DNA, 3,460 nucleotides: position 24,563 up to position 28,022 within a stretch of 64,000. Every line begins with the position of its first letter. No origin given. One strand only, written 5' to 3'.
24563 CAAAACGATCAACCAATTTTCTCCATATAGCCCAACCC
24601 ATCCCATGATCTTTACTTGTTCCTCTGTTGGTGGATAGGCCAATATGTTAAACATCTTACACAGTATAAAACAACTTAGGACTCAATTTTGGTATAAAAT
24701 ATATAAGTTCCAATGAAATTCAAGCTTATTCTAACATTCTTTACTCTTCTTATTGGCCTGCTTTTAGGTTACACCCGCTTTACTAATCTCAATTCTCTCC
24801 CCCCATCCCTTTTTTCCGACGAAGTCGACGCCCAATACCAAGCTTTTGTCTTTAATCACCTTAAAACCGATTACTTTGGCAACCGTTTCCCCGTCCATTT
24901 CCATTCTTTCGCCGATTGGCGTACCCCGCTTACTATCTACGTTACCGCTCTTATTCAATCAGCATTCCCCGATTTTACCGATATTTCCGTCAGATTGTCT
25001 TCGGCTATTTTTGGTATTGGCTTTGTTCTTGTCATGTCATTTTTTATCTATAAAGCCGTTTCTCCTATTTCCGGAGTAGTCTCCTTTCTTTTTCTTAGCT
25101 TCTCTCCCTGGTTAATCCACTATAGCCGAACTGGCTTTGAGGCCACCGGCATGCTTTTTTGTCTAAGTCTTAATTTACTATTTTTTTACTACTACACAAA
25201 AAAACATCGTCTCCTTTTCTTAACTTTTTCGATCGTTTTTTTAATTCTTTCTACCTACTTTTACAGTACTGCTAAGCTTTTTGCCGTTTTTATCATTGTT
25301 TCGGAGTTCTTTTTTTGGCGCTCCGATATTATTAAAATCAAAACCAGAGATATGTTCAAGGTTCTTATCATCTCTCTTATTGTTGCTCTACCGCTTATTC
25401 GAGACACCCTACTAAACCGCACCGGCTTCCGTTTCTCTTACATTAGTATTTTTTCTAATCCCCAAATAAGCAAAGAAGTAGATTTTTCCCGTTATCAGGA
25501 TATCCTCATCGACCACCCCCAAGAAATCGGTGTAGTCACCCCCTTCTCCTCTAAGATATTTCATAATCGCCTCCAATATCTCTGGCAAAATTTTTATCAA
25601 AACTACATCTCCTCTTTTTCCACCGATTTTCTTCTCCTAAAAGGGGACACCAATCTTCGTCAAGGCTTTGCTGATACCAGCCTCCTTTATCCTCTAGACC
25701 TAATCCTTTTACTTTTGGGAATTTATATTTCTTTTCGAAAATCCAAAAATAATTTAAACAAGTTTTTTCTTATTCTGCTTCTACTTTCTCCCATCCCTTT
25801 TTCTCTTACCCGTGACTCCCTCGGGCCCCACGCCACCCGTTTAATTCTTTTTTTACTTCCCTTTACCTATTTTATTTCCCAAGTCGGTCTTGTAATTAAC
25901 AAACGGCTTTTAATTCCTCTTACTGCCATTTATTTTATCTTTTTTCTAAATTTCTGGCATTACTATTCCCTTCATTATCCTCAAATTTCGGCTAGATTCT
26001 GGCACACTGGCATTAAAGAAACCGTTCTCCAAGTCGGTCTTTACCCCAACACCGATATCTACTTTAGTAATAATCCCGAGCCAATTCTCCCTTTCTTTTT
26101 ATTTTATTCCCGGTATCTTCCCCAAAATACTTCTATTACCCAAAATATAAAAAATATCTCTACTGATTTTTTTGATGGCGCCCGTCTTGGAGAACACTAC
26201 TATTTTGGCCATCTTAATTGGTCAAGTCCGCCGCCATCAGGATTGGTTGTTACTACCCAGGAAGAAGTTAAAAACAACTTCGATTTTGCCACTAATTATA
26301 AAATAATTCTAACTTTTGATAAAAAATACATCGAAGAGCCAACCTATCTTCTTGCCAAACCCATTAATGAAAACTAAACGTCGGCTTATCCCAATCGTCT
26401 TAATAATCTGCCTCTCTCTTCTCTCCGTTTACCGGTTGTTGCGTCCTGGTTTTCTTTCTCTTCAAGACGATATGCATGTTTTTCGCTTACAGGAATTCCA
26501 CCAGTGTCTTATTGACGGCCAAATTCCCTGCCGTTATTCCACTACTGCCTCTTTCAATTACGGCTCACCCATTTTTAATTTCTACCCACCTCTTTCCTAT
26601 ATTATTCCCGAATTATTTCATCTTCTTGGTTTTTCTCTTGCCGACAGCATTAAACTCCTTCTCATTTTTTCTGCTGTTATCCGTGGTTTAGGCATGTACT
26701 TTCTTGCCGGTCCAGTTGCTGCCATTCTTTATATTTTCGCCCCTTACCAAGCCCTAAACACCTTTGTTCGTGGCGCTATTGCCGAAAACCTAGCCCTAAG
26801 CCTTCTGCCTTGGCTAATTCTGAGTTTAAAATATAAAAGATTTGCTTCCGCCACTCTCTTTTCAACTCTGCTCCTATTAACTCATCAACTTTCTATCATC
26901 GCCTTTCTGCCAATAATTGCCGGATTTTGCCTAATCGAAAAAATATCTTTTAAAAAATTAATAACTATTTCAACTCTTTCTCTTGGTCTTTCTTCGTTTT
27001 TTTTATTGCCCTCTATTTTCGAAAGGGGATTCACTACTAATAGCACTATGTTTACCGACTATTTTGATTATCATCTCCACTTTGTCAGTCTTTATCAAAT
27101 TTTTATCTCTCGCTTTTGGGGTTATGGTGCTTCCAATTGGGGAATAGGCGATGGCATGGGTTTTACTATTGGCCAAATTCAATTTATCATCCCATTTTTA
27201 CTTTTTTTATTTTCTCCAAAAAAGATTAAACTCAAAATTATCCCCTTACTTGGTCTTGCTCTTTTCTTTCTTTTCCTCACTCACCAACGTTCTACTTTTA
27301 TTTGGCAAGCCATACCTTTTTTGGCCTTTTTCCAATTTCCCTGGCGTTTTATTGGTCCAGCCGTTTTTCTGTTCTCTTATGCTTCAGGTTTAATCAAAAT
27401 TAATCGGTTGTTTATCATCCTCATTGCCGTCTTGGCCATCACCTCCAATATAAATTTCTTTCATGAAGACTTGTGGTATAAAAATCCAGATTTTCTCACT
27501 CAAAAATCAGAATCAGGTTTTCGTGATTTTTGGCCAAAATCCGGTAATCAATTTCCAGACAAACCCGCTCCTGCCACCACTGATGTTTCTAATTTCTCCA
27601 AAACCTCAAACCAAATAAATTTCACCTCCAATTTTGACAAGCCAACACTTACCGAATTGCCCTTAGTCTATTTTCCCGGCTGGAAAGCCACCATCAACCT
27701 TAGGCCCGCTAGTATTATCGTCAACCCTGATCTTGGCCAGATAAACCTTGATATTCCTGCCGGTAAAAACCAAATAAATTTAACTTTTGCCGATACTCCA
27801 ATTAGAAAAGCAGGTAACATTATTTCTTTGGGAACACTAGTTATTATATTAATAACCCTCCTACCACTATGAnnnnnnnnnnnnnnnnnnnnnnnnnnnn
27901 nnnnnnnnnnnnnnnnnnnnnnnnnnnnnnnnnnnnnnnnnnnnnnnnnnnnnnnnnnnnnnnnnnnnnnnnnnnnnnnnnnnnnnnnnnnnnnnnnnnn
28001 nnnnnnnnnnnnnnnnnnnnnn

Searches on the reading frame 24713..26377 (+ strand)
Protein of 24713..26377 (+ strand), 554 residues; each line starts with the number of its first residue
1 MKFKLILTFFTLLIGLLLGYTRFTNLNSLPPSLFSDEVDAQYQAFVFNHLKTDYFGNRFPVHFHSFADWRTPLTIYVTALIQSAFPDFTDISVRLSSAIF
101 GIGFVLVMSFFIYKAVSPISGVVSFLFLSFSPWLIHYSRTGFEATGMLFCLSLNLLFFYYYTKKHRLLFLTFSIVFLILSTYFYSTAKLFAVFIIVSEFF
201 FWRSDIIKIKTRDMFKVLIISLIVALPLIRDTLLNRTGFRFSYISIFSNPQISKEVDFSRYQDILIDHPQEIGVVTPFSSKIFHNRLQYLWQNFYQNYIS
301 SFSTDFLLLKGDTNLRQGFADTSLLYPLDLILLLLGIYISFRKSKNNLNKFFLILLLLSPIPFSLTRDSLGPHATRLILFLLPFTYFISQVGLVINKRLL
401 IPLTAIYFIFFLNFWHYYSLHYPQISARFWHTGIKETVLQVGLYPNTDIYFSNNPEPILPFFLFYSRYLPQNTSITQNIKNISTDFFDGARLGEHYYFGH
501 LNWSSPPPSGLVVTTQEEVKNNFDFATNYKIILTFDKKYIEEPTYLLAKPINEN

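Call 3: search_protein_families(library=pfam, proteins=[window:24713-26377:+], max_evalue=1)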
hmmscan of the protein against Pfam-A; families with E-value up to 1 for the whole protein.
window:24713-26377:+ (554 aa): 1 family
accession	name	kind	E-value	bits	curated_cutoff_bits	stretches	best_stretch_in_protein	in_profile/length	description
PF13231.12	PMT_2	-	0.00014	22.5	26.1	1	71-228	3-157/160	Dolichyl-phosphate-mannose-protein mannosyltransferase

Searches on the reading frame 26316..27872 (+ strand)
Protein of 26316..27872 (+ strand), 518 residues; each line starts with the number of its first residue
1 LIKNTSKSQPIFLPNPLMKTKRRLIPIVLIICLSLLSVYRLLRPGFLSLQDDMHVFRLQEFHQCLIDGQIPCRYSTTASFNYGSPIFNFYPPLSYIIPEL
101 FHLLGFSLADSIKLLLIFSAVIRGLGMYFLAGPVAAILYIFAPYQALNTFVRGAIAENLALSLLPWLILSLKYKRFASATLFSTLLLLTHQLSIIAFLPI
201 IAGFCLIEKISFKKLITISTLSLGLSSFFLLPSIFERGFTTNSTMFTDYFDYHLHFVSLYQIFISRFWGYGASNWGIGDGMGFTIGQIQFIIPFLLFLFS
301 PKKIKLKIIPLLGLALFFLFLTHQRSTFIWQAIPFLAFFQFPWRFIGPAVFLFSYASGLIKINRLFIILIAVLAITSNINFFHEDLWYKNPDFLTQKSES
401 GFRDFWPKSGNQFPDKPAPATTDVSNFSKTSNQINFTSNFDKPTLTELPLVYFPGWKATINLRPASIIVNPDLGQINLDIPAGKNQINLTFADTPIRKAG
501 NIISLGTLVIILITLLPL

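Call 3: search_protein_families(library=pfam, proteins=[window:26316-27872:+], max_evalue=1)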
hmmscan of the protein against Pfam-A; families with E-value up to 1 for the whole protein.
window:26316-27872:+ (518 aa): 1 family
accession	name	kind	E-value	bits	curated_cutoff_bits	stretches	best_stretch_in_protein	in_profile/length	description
PF10131.15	PTPS_related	-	0.00044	19.3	26.4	1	87-381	1-307/621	6-pyruvoyl-tetrahydropterin synthase related domain; membrane protein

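Call 6: search_protein_families(library=ncbifam, proteins=[window:26316-27872:+], max_evalue=1)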
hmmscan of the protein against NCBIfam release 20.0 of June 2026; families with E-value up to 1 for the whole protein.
window:26316-27872:+ (518 aa): 0 families

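Call 9: find_homologous_proteins(query=window:26316-27872:+, max_evalue=0.001)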
Query window:26316-27872:+ (518 aa): 849 proteins with E <= 0.001 among 8000 candidates; the best 120 are listed.
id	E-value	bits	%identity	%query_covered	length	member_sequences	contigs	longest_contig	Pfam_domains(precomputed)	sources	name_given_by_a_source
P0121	0.0e+0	1108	100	97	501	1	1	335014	-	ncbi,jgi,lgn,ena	ncbi:MAG: hypothetical protein WCV93_02225 [Candidatus Shapirobacteria bacterium]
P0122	8.7e-276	934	83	97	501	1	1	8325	-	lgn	-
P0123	9.2e-270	914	81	97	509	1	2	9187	-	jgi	jgi:hypothetical protein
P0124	1.2e-268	910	83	93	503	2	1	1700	-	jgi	jgi:hypothetical protein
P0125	1.1e-233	795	72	93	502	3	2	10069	PF10131.16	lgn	-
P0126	5.6e-132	459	47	92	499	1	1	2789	-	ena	-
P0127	6.1e-132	459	46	92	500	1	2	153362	PF09586.17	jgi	jgi:hypothetical protein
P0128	5.8e-127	443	42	91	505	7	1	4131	-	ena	-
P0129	6.1e-127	443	45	91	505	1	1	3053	-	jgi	jgi:hypothetical protein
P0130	1.2e-126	442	44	96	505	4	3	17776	-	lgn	-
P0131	4.1e-124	434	45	96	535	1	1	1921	PF10131.16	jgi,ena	-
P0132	9.0e-124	432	44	95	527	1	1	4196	-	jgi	-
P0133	1.3e-123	432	44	92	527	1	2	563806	-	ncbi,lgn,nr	ncbi:hypothetical protein HYV64_02735 [Candidatus Shapirobacteria bacterium]|nr:hypothetical protein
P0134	2.5e-123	431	46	94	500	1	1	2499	PF10131.16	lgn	-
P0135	4.7e-123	430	44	92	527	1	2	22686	-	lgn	-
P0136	1.3e-122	429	44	96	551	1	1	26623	PF10131.16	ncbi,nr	ncbi:MAG: 6-pyruvoyl-tetrahydropterin synthase-related protein [Candidatus Shapirobacteria bacterium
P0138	2.8e-122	427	45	94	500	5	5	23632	PF10131.16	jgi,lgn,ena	-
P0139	3.6e-122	427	42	93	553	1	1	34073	PF10131.16,PF09586.17,PF13231.13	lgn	-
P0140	5.5e-122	427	44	96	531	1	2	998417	-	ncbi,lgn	ncbi:MAG: glycosyltransferase family 39 protein [Microgenomates group bacterium]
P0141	6.2e-122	426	44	96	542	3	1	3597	PF10131.16,PF09586.17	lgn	-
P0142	8.8e-121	423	43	93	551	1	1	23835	PF10131.16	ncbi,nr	ncbi:MAG: 6-pyruvoyl-tetrahydropterin synthase-related protein [Candidatus Shapirobacteria bacterium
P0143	2.3e-120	421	43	94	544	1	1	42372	PF10131.16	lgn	-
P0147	4.5e-119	417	44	94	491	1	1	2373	PF10131.16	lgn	-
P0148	1.2e-118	416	42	96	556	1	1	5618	PF10131.16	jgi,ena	-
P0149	1.2e-118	415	42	96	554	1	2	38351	PF10131.16,PF09586.17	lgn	-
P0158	2.7e-117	411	41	96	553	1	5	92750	PF10131.16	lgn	-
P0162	2.0e-116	408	42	96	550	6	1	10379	PF10131.16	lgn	-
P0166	5.7e-116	407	43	94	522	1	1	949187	-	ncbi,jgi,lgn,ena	ncbi:MAG: hypothetical protein WC069_02355 [Candidatus Shapirobacteria bacterium]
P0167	9.6e-116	406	41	96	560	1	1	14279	PF10131.16,PF09586.17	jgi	-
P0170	2.0e-115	405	42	97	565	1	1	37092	PF10131.16,PF09586.17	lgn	-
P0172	2.2e-115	405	42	90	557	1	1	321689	PF10131.16,PF09586.17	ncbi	-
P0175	6.8e-115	403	41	96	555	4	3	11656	PF10131.16,PF09586.17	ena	-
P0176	7.3e-115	403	43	92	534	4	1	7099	PF10131.16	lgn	-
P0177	1.0e-114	403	42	93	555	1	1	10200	PF10131.16,PF09586.17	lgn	-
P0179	3.7e-114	401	41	96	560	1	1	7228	PF10131.16,PF09586.17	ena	-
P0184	1.0e-113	399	41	93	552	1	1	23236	PF10131.16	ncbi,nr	ncbi:MAG: 6-pyruvoyl-tetrahydropterin synthase-related protein [Candidatus Shapirobacteria bacterium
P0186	1.5e-113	399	42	93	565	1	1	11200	PF10131.16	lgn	-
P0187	1.6e-113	399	44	92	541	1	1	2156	PF10131.16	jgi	jgi:uncharacterized membrane protein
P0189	2.0e-113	398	40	93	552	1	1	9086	PF10131.16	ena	-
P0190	2.2e-113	398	40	96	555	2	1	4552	PF10131.16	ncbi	-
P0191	2.4e-113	398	40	93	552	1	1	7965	PF10131.16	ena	-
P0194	5.4e-113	397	40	96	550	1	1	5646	PF10131.16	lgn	-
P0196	8.1e-113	396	39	97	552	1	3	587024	PF10131.16,PF09586.17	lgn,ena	-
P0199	1.3e-112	396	41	97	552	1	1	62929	PF10131.16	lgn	-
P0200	1.7e-112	395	41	95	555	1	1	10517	PF10131.16,PF09586.17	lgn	-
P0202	5.4e-112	394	41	88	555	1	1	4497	PF10131.16,PF09586.17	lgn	-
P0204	5.9e-112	393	40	93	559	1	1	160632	PF10131.16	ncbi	-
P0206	7.0e-112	393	41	93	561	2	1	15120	PF10131.16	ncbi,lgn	-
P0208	7.9e-112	393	42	92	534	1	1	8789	PF09586.17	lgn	-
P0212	1.7e-111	392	43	96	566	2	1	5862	PF10131.16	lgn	-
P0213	1.9e-111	392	43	93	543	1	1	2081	PF10131.16,PF13231.13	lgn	-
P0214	2.1e-111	392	41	96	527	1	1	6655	PF10131.16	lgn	-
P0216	5.5e-111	390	40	93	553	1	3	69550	PF10131.16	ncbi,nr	ncbi:MAG: 6-pyruvoyl-tetrahydropterin synthase-related protein [Candidatus Shapirobacteria bacterium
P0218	1.1e-110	389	40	96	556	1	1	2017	PF10131.16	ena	-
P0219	1.2e-110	389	39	97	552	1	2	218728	PF10131.16,PF09586.17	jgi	jgi:uncharacterized membrane protein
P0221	1.2e-110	389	44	89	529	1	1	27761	PF10131.16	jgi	jgi:hypothetical protein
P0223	1.4e-110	389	40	96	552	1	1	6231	PF10131.16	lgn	-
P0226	2.3e-110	388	40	97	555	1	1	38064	PF10131.16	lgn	-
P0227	3.1e-110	388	40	96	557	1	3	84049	PF10131.16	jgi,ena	-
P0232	7.5e-110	386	41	96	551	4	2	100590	PF10131.16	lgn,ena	-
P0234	9.5e-110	386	40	93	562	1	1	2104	PF10131.16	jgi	-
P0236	1.8e-109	385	42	95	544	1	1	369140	PF10131.16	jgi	jgi:hypothetical protein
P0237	2.0e-109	385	43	91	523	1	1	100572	PF10131.16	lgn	-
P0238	2.4e-109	385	42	92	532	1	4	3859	PF10131.16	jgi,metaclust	metaclust:\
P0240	2.7e-109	385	40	88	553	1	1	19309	PF10131.16,PF09586.17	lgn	-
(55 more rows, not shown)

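Call 40: find_encoding_contigs(protein=P0140, flank=7000, max_places=1)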
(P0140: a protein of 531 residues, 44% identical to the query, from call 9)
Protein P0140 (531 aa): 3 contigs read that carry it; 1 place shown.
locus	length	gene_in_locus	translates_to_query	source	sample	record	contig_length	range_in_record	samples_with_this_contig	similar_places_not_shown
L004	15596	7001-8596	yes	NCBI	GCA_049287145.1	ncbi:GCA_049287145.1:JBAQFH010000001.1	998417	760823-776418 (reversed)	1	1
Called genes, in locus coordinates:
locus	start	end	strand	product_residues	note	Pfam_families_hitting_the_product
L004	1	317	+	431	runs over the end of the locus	-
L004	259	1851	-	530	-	PF13231:PMT_2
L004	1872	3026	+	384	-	-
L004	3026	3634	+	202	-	-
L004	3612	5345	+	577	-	-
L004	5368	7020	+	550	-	PF13231:PMT_2 (weak)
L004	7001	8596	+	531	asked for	-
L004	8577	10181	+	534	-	PF13231:PMT_2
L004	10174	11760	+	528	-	-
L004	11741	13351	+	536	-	-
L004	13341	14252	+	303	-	PF00535:Glycos_transf_2, PF13641:Glyco_tranf_2_3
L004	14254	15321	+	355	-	PF13439:Glyco_transf_4, PF00534:Glycos_transf_1, PF13692:Glyco_trans_1_4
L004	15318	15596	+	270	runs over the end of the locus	PF00535:Glycos_transf_2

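Call 41: find_encoding_contigs(protein=P0166, flank=7000, max_places=1)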
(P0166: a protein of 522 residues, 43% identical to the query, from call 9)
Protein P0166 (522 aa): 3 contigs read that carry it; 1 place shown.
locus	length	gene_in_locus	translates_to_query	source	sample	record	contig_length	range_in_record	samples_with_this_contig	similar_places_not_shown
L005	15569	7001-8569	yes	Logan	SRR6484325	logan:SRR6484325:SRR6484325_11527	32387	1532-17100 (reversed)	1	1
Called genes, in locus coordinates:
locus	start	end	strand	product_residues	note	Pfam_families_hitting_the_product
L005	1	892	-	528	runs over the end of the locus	-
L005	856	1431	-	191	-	-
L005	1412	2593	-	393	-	-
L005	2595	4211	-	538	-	PF13231:PMT_2 (weak)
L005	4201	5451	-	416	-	-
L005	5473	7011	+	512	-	-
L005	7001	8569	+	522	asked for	-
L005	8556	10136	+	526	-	PF02366:PMT, PF13231:PMT_2 (weak)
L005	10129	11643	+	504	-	PF13231:PMT_2 (weak)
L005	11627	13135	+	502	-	PF02366:PMT (weak), PF13231:PMT_2 (weak)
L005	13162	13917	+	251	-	PF00535:Glycos_transf_2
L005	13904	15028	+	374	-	PF13439:Glyco_transf_4 (weak), PF00534:Glycos_transf_1, PF13692:Glyco_trans_1_4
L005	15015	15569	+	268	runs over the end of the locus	PF00535:Glycos_transf_2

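Call 42: find_encoding_contigs(protein=P0196, flank=7000, max_places=1)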
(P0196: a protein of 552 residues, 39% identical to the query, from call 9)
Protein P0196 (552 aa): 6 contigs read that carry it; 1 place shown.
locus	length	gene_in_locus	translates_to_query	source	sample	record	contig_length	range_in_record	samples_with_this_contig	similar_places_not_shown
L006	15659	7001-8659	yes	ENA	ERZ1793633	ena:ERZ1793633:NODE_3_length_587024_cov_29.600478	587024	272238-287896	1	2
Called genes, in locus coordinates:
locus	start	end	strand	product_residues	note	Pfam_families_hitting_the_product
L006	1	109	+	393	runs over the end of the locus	PF13439:Glyco_transf_4 (weak), PF00534:Glycos_transf_1, PF13692:Glyco_trans_1_4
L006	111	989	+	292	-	PF00535:Glycos_transf_2, PF10111:Glyco_tranf_2_2 (faint), PF13506:Glyco_transf_21, PF13641:Glyco_tranf_2_3, PF13632:Glyco_trans_2_3 (weak)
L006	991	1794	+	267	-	PF00535:Glycos_transf_2, PF10111:Glyco_tranf_2_2 (weak), PF13641:Glyco_tranf_2_3, PF13712:Glyco_tranf_2_5 (weak), PF13632:Glyco_trans_2_3 (weak)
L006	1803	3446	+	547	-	-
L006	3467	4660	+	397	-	PF09594:GT87 (weak)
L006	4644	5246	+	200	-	-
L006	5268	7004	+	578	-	PF13231:PMT_2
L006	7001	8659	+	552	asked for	PF09586:YfhO (faint), PF10131:PTPS_related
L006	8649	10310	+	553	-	PF02366:PMT, PF13231:PMT_2 (weak)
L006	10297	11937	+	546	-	PF02366:PMT, PF13231:PMT_2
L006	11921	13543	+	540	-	PF02366:PMT (weak), PF13231:PMT_2 (weak)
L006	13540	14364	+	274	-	PF00535:Glycos_transf_2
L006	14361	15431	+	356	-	PF13439:Glyco_transf_4, PF00534:Glycos_transf_1, PF13692:Glyco_trans_1_4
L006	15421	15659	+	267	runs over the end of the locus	PF00535:Glycos_transf_2, PF10111:Glyco_tranf_2_2 (weak)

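Call 48: search_protein_families(library=pfam, proteins=[P0139, P0149, P0170, P0172, P0196, P0219, P0127, P0208], max_evalue=0.01)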
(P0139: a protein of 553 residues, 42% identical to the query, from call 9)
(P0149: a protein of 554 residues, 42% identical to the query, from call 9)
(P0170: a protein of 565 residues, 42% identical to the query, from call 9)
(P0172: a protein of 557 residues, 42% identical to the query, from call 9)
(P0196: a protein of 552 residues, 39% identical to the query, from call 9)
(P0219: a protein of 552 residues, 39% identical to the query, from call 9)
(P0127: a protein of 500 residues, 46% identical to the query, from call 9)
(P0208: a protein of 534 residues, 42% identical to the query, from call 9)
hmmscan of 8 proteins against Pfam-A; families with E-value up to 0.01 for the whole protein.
P0139 (553 aa): 3 families
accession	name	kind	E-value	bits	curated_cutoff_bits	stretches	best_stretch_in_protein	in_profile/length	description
PF10131.15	PTPS_related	-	1.8e-12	47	26.4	1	72-387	1-305/621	6-pyruvoyl-tetrahydropterin synthase related domain; membrane protein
PF09586.16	YfhO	-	1.1e-06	27.8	28.5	1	444-520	752-825/835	Bacterial membrane protein YfhO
PF13231.12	PMT_2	-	2.6e-06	28.2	26.1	1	78-229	5-154/160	Dolichyl-phosphate-mannose-protein mannosyltransferase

P0149 (554 aa): 2 families
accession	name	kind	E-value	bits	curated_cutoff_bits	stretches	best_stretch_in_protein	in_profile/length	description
PF10131.15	PTPS_related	-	1.6e-11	43.8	26.4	1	70-395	1-301/621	6-pyruvoyl-tetrahydropterin synthase related domain; membrane protein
PF09586.16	YfhO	-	1.1e-09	37.7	28.5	2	452-524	754-824/835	Bacterial membrane protein YfhO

P0170 (565 aa): 2 families
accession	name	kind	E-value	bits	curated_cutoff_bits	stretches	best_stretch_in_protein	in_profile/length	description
PF10131.15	PTPS_related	-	7.9e-10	38.3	26.4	1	72-404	1-309/621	6-pyruvoyl-tetrahydropterin synthase related domain; membrane protein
PF09586.16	YfhO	-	3.7e-07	29.3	28.5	1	457-542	751-834/835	Bacterial membrane protein YfhO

P0172 (557 aa): 3 families
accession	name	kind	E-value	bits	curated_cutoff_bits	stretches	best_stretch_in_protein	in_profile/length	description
PF10131.15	PTPS_related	-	5e-10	38.9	26.4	1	70-402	1-308/621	6-pyruvoyl-tetrahydropterin synthase related domain; membrane protein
PF09586.16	YfhO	-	1.1e-06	27.7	28.5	1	456-526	756-824/835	Bacterial membrane protein YfhO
PF13231.12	PMT_2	-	0.0016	19.1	26.1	1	75-208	4-133/160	Dolichyl-phosphate-mannose-protein mannosyltransferase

P0196 (552 aa): 2 families
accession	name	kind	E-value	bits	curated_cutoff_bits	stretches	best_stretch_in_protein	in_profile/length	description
PF10131.15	PTPS_related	-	4.3e-12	45.7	26.4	1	70-394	1-304/621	6-pyruvoyl-tetrahydropterin synthase related domain; membrane protein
PF09586.16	YfhO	-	1.1e-07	31.1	28.5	1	454-518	758-822/835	Bacterial membrane protein YfhO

P0219 (552 aa): 2 families
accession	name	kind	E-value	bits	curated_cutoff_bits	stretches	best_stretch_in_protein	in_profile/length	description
PF10131.15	PTPS_related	-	1.1e-13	51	26.4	1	70-409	1-319/621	6-pyruvoyl-tetrahydropterin synthase related domain; membrane protein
PF09586.16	YfhO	-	4e-07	29.2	28.5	2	453-518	757-822/835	Bacterial membrane protein YfhO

P0127 (500 aa): 1 family
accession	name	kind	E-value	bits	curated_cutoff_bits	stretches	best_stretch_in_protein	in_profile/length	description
PF09586.16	YfhO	-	3.2e-07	29.6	28.5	1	409-473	762-825/835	Bacterial membrane protein YfhO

P0208 (534 aa): 1 family
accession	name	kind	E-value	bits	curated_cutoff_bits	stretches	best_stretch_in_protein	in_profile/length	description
PF09586.16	YfhO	-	5.5e-07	28.8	28.5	1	421-510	743-829/835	Bacterial membrane protein YfhO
